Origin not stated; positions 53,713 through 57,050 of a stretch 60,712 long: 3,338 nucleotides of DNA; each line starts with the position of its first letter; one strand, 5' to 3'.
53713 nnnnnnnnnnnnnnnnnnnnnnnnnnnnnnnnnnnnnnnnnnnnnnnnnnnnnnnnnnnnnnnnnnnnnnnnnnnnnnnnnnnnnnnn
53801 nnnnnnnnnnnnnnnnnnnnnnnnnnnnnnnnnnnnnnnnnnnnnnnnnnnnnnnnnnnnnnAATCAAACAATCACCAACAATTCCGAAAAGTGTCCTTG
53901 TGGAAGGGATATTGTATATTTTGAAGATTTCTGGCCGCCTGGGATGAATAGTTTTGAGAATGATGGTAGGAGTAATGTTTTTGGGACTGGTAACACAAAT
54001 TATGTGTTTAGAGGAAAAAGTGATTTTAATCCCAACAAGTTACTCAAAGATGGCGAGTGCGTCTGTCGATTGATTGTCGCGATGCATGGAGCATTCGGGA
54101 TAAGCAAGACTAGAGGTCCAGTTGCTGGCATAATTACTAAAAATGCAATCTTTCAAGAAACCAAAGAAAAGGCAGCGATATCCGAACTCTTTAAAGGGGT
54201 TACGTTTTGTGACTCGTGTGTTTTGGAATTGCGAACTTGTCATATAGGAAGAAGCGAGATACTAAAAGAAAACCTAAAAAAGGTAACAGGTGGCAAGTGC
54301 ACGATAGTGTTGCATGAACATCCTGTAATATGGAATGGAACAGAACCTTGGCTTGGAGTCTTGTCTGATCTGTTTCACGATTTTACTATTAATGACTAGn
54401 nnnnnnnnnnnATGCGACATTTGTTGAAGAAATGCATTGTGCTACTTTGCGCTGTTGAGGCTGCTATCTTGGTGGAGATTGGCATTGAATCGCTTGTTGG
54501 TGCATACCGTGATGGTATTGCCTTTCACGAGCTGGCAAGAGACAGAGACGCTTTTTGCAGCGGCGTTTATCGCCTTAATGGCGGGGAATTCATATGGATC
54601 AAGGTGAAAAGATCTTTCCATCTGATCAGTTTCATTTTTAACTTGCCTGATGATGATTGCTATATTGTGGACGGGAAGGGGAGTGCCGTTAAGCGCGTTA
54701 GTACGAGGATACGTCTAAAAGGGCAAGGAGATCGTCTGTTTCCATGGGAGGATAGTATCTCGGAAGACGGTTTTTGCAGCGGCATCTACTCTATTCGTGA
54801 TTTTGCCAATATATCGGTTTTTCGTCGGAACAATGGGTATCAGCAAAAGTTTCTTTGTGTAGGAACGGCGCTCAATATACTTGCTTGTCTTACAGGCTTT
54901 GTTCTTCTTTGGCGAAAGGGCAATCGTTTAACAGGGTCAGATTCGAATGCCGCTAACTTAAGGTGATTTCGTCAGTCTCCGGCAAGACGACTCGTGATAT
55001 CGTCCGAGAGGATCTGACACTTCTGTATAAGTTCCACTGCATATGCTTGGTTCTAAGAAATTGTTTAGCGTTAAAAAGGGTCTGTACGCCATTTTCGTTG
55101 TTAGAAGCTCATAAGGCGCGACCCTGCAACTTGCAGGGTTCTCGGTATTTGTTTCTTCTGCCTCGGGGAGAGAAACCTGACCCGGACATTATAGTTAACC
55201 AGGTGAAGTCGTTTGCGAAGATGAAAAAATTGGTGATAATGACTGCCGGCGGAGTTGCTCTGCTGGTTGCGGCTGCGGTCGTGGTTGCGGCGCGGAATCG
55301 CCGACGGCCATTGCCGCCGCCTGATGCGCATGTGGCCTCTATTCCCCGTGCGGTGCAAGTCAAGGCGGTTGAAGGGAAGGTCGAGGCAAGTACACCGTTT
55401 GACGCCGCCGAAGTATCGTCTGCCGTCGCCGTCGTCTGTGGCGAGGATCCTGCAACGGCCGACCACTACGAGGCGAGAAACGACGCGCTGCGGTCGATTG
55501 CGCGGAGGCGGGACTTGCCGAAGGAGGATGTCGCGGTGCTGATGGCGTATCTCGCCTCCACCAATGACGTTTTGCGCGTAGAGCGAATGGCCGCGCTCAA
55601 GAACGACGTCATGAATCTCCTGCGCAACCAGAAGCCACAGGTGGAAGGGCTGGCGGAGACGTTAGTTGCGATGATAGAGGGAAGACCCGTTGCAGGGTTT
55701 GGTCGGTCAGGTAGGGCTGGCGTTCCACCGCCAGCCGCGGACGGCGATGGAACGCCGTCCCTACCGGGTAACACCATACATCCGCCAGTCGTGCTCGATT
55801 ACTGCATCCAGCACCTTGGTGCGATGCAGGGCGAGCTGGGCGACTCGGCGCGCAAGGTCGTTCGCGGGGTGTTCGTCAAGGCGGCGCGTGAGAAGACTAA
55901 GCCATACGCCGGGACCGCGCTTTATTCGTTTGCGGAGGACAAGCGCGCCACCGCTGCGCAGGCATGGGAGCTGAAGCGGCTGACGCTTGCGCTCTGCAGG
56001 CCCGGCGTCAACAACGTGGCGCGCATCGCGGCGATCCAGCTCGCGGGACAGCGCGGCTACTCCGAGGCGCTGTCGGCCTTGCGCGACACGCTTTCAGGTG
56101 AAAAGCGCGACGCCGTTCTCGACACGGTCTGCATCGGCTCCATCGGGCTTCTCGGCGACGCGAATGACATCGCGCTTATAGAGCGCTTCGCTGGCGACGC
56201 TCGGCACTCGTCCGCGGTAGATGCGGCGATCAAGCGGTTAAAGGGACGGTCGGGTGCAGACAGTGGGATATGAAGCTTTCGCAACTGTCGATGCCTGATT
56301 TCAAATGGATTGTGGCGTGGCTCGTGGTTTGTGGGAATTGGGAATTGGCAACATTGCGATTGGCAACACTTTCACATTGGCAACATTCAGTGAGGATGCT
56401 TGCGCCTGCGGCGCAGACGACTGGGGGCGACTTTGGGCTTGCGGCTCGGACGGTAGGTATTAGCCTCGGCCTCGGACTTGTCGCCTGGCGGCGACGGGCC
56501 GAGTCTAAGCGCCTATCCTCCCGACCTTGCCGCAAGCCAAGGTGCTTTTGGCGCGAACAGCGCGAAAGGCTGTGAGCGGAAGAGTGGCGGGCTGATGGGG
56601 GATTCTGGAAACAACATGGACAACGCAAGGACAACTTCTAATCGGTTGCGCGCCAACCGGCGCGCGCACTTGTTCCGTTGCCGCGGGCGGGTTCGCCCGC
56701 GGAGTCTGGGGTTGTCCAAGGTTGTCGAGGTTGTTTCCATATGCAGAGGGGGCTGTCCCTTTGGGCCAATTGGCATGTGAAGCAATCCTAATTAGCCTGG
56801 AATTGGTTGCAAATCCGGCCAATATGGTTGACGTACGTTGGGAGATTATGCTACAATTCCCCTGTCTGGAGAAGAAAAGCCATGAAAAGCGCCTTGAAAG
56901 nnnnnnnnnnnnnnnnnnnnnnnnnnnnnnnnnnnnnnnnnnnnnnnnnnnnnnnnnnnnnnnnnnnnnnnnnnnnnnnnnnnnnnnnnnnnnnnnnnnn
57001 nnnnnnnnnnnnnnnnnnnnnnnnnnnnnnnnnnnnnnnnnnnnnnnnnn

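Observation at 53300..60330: Accessory island of same-strand cassettes delimited by a private family of repeats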

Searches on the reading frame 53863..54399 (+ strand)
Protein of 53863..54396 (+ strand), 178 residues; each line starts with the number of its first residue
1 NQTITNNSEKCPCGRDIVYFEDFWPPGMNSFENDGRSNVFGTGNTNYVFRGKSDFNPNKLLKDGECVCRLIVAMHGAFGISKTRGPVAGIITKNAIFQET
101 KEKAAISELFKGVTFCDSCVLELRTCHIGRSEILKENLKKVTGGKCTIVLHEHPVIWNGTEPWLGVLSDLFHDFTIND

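Call 51: search_protein_representatives(protein=window:53863-54396:+)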
Query: 178 residues. Proteins with E-value up to 0.001 (for the whole library): 48; up to 1e-10: 12; up to 1e-30: 1. The best 48 are listed.
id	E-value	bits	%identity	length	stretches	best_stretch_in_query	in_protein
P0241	3.1e-99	346.5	100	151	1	28-178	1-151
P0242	1.2e-22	96.8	37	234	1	9-163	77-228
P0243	6.3e-21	91.2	40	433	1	7-143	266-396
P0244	7.0e-17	78.0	45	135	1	51-160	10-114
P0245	1.3e-16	77.1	35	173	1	29-153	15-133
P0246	3.5e-14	69.2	35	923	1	8-154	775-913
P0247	7.2e-13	64.9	41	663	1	52-156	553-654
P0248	4.7e-12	62.2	41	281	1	45-155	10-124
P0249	1.7e-11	60.4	38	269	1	52-159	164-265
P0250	3.8e-11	59.3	38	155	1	48-153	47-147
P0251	5.0e-11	58.9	39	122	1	51-145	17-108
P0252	9.7e-11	58.0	50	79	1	98-163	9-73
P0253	1.9e-10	57.0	36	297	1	45-148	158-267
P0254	5.8e-10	55.4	43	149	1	58-159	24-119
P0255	2.5e-09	53.3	33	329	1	7-152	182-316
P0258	6.3e-09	52.0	36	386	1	49-151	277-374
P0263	2.5e-08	50.1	40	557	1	60-160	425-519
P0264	2.8e-08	50.0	36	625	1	51-159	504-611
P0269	2.0e-07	47.1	36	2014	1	52-150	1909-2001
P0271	3.9e-07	46.2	40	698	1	63-151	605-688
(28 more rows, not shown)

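Call 52: search_protein_families(library=pfam, proteins=[P0246, P0269, P0247, P0264, P0243, P0263, P0271, P0242, P0258], max_evalue=0.001)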
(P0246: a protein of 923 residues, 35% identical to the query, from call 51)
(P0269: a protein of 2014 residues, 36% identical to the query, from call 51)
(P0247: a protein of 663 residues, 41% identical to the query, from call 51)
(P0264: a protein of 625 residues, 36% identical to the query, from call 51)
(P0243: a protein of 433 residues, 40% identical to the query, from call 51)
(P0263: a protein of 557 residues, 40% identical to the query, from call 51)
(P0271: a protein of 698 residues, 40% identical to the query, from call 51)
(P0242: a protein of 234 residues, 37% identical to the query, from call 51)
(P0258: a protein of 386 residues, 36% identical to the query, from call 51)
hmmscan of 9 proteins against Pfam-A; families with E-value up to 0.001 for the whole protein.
P0246 (923 aa): 1 family
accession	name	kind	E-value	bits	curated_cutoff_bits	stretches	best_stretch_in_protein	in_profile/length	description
PF05593.20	RHS_repeat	-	1.2e-39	134.4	22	3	158-195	1-38/38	RHS Repeat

P0269 (2014 aa): 1 family
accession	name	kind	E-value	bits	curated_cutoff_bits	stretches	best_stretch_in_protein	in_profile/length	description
PF05593.20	RHS_repeat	-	1.1e-40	137.7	22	3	1282-1318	1-37/38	RHS Repeat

P0247 (663 aa): 1 family
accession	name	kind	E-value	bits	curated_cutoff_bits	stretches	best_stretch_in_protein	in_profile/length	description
PF05593.20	RHS_repeat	-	6.3e-13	49.2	22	0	40-76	1-37/38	RHS Repeat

P0264 (625 aa): 1 family
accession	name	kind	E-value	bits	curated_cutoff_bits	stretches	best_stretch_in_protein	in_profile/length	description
PF05593.20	RHS_repeat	-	1.9e-05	25.4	22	0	224-251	1-29/38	RHS Repeat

P0243 (433 aa): 0 families

P0263 (557 aa): 0 families

P0271 (698 aa): 1 family
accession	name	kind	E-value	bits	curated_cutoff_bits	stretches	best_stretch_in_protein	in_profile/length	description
PF05593.20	RHS_repeat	-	1.6e-12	48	22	0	38-71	4-37/38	RHS Repeat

P0242 (234 aa): 0 families

P0258 (386 aa): 0 families

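Call 54: find_encoding_contigs(protein=window:53944-54399:+, flank=10000, max_places=10)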
Protein window:53944-54399:+ (151 aa): no gene with exactly this product is on record in the collection.

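Call 70: predict_structure(alignment_id=A2)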
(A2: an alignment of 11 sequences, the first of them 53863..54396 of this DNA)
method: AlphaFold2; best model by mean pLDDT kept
length: 178 residues; sequences in the alignment: 11
mean_pLDDT: 86.7   pTM: 0.83
mean pLDDT of the five models: 86.7, 85.8, 85.3, 84.7, 83.1
residues with pLDDT >= 90: 124; 70-90: 26; 50-70: 13; < 50: 15
segments of 3 or more residues with pLDDT < 50: 1-7, 172-178
pLDDT, mean of each block of 10 residues (from residue 1): 45 91 79 88 94 96 96 94 93 95 97 97 96 98 98 88 59 48
secondary structure, 60 per line:
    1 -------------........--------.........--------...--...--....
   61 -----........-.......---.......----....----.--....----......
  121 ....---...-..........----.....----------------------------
elements in order: E14-21 H30-38 E47-49 H57-60 E66-73 E75-81 E85-91 E96-99 H107-110 E115-124 H132-141 E146-150

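Call 73: fold_search(model_id=the predicted structure, library=pdb)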
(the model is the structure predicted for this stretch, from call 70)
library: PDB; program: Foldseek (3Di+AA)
matches with E <= 10: 405; with E <= 0.001: 0
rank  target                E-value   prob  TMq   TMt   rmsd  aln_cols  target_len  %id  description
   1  4yau_B                3.5e-02  0.51  0.31  0.13   7.1       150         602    9  Reduced CYPOR mutant - G141del/E142N (released 2016-03-02)
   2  4yaw_B                3.9e-02  0.60  0.34  0.14   6.2       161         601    9  Reduced CYPOR mutant - G141del (released 2016-03-02)
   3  5urh_B                5.0e-02  0.44  0.32  0.13   6.9       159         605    8  CYPOR/D632A with NADP+ (released 2018-02-14)
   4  4d02                  5.3e-02  0.54  0.33  0.19   6.0       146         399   12  The crystallographic structure of Flavorubredoxin from Escherichia coli (released 2014-09-03)
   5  1amo_A                7.7e-02  0.47  0.35  0.14   6.6       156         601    9  THREE-DIMENSIONAL STRUCTURE OF NADPH-CYTOCHROME P450 REDUCTASE: PROTOTYPE FOR FMN-AND FAD-CONTAINING ENZYMES (released 1998-06-17)
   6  3qe2_B                8.7e-02  0.54  0.36  0.14   6.4       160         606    9  Crystal Structure of Human NADPH-Cytochrome P450 Reductase (released 2011-08-03)
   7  4yau_A                9.2e-02  0.41  0.33  0.13   6.4       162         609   10  Reduced CYPOR mutant - G141del/E142N (released 2016-03-02)
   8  7r1h_A                9.2e-02  0.38  0.32  0.18   6.3       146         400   12  Crystal structure of a flavodiiron protein D52K mutant in the reduced state from Escherichia coli (released 2023-02-15)
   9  1ja0_A                9.8e-02  0.54  0.37  0.14   6.4       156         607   11  CYPOR-W677X (released 2001-08-22)
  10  1akq                  9.8e-02  0.33  0.30  0.35   7.1       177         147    7  D95A OXIDIZED FLAVODOXIN MUTANT FROM D. VULGARIS (released 1998-12-02)
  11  1i94_K                1.0e-01  0.13  0.18  0.23  10.5       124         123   11  CRYSTAL STRUCTURES OF THE SMALL RIBOSOMAL SUBUNIT WITH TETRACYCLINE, EDEINE AND IF3 (released 2001-04-12)
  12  5urh_A                1.1e-01  0.38  0.34  0.13   6.4       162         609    8  CYPOR/D632A with NADP+ (released 2018-02-14)
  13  1j9z_A                1.1e-01  0.35  0.32  0.13   7.3       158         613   11  CYPOR-W677G (released 2001-08-22)
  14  9q05                  1.3e-01  0.44  0.36  0.07   6.9       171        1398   13  syNOS monomer bound to NADPH (released 2026-01-14)
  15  2ar9_B                1.5e-01  0.47  0.33  0.27   6.5       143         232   12  Crystal structure of a dimeric caspase-9 (released 2005-10-11)
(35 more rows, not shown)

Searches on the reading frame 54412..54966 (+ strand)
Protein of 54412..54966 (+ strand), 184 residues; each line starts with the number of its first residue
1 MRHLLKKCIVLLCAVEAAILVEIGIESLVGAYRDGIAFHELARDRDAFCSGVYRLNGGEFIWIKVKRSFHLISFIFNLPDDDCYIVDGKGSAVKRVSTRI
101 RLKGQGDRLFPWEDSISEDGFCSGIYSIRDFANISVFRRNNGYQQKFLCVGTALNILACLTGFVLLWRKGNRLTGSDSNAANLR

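Call 4: search_protein_families(library=pfam, proteins=[window:54412-54966:+], max_evalue=0.1)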
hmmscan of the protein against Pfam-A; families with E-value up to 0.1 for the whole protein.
window:54412-54966:+ (184 aa): 0 families

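Call 20: search_protein_families(library=ncbifam, proteins=[window:54412-54966:+], max_evalue=0.1)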
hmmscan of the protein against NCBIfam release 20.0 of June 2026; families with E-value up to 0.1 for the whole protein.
window:54412-54966:+ (184 aa): 0 families

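Call 21: search_protein_families(library=padloc, proteins=[window:54412-54966:+], max_evalue=0.01)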
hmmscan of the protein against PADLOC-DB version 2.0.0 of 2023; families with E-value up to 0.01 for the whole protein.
window:54412-54966:+ (184 aa): 0 families

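Call 91: search_protein_families(library=pfam, proteins=[window:54412-54963:+], max_evalue=0.001)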
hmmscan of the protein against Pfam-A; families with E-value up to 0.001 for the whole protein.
window:54412-54963:+ (184 aa): 0 families

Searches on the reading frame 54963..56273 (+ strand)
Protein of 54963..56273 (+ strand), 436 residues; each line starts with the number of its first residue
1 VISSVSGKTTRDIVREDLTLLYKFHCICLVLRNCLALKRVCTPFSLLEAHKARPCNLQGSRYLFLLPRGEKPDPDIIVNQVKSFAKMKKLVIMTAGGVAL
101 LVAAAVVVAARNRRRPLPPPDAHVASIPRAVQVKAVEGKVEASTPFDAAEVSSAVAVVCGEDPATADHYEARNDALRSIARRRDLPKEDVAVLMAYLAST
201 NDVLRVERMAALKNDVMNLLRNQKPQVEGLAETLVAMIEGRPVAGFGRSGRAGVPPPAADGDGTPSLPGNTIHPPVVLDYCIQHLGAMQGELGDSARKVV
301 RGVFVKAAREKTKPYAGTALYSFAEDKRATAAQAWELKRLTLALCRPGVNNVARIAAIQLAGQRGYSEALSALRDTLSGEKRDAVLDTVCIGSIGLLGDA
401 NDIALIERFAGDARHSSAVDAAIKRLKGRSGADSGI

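Call 4: search_protein_families(library=pfam, proteins=[window:54963-56273:+], max_evalue=0.1)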
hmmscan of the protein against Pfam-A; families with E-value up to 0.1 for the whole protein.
window:54963-56273:+ (436 aa): 1 family
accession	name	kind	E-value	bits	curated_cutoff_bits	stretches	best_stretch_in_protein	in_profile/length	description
PF13646.12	HEAT_2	-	0.0034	18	27.7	1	351-424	14-85/88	HEAT repeats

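Call 20: search_protein_families(library=ncbifam, proteins=[window:54963-56273:+], max_evalue=0.1)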
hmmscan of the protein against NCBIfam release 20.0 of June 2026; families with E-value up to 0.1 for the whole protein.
window:54963-56273:+ (436 aa): 0 families

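Call 21: search_protein_families(library=padloc, proteins=[window:54963-56273:+], max_evalue=0.01)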
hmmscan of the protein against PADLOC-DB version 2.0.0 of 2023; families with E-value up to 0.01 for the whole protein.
window:54963-56273:+ (436 aa): 0 families

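Call 88: predict_structure(protein=window:55221-56270:+)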
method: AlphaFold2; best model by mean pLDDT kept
length: 350 residues; sequences in the alignment: 1
mean_pLDDT: 41.6   pTM: 0.22
mean pLDDT of the five models: 41.6, 38.8, 37.8, 35.6, 34.8
residues with pLDDT >= 90: 0; 70-90: 0; 50-70: 65; < 50: 285
segments of 3 or more residues with pLDDT < 50: 21-210, 212-287, 290-292, 309-312, 325-327, 345-350
pLDDT, mean of each block of 10 residues (from residue 1): 52 52 41 35 29 31 34 34 44 45 41 35 41 44 40 35 30 32 30 39 41 45 39 43 41 42 37 39 48 53 51 53 54 61 47
secondary structure, 60 per line:
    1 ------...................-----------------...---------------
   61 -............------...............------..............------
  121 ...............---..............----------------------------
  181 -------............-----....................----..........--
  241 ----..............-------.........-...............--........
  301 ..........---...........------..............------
elements in order: H7-25 H62-73 H80-94 H101-114 H121-135 H139-152 H188-199 H205-224 H229-238 H245-258 H266-274 H276-290 H293-310 H314-324 H331-344

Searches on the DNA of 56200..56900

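Call 18: search_rna_families(source=window, start=56200, end=56900, threshold=evalue, max_evalue=10)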
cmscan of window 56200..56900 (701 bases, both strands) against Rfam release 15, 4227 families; matches with E-value up to 10: 7.
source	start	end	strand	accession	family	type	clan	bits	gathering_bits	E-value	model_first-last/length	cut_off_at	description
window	56432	56542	+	RF04141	MIR8622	Gene; miRNA;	-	17.3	197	1.1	1-212/212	no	MIR8622 microRNA precursor family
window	56290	56312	-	RF01345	CRISPR-DR35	Gene; CRISPR;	-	17.3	35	1.9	5-28/36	no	CRISPR RNA direct repeat element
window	56429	56543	+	RF03240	MIR5534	Gene; miRNA;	-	16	79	4.9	1-102/102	no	MIR5534 microRNA precursor family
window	56306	56384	-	RF02086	Yar_2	Gene; lncRNA;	-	14.2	50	2.1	1-74/74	no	Yellow-achaete intergenic RNA conserved region 2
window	56541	56615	+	RF02207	WT1-AS_5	Gene; lncRNA;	-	14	80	1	1-79/79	no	WT1 antisense RNA conserved region 5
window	56649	56752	-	RF02046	Sphinx_1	Gene; lncRNA;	-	13.4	34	7.6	1-100/100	no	Sphinx_ conserved region 1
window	56476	56508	-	RF03163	c4-a1b1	Gene; antisense;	CL00128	12.5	46.7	2.9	1-53/53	no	a1, b1 targets of C4 antisense RNA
